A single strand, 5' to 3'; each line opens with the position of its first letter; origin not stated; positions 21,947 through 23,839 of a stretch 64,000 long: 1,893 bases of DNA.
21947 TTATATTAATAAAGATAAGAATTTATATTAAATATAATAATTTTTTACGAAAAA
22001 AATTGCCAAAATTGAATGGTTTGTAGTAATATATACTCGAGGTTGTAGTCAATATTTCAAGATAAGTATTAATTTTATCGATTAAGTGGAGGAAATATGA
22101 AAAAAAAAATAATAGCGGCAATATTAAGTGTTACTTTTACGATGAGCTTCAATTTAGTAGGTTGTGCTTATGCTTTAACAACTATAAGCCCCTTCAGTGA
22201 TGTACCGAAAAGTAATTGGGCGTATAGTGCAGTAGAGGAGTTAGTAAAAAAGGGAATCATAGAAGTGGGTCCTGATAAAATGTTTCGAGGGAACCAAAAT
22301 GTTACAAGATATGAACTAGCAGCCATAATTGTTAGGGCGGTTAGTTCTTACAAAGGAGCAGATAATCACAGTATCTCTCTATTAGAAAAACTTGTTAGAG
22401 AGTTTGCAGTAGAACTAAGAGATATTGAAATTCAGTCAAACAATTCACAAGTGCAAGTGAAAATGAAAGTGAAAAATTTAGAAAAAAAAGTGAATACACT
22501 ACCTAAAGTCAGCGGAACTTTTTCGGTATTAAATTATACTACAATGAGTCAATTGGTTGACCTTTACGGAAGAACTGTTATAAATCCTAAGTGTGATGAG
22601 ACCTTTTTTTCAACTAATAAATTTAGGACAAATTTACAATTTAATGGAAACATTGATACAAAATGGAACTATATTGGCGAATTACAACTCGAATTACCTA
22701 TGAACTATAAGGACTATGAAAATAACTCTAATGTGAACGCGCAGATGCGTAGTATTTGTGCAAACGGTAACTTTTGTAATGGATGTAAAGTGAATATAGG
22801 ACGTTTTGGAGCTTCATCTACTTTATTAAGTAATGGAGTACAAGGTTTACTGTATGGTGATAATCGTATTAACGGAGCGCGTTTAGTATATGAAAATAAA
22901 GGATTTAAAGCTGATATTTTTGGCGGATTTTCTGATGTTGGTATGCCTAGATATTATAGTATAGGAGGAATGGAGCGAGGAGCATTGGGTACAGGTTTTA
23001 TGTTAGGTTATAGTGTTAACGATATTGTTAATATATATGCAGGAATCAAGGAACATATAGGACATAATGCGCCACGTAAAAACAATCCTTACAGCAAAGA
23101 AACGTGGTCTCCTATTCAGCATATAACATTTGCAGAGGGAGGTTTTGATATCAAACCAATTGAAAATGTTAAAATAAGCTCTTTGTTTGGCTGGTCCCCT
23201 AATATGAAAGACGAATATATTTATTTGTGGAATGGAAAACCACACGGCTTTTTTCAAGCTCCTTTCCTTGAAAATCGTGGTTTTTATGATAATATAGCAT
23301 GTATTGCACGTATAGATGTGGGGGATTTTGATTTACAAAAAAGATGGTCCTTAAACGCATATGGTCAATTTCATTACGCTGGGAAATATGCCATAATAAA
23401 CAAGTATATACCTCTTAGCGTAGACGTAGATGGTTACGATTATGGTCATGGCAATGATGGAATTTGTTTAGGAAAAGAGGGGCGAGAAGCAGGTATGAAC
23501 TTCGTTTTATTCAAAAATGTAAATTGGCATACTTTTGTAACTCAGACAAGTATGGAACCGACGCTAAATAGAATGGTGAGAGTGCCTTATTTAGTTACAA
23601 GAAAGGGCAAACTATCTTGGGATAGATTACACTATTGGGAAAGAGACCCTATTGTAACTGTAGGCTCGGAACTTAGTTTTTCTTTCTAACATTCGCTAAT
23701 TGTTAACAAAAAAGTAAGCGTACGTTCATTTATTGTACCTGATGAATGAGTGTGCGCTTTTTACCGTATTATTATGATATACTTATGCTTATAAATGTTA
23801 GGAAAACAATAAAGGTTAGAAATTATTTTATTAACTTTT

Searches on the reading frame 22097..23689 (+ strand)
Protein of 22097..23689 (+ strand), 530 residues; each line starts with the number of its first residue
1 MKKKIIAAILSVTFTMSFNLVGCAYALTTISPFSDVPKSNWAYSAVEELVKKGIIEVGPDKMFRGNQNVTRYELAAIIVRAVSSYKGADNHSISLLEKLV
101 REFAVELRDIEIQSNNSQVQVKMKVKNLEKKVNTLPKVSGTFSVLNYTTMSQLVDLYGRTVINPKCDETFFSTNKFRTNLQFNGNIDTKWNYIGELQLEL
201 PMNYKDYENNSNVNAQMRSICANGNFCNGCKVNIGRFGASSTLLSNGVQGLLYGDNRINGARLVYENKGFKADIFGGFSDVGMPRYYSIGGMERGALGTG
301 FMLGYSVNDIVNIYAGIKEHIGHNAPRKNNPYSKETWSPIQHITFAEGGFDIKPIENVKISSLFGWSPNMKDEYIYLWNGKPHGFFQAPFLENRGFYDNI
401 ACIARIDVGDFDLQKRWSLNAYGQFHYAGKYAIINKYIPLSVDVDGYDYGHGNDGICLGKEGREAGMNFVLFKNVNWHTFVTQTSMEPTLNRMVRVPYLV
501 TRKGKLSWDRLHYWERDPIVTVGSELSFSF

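Call 57: search_protein_families(library=ncbifam, proteins=[window:22097-23689:+], max_evalue=0.00001)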
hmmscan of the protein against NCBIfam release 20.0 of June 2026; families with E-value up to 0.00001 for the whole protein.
window:22097-23689:+ (530 aa): 1 family
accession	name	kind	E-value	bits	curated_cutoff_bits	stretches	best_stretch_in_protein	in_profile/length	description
NF033921.0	por_somb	subfamily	1.2e-11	44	100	1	28-181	2-155/485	iron uptake porin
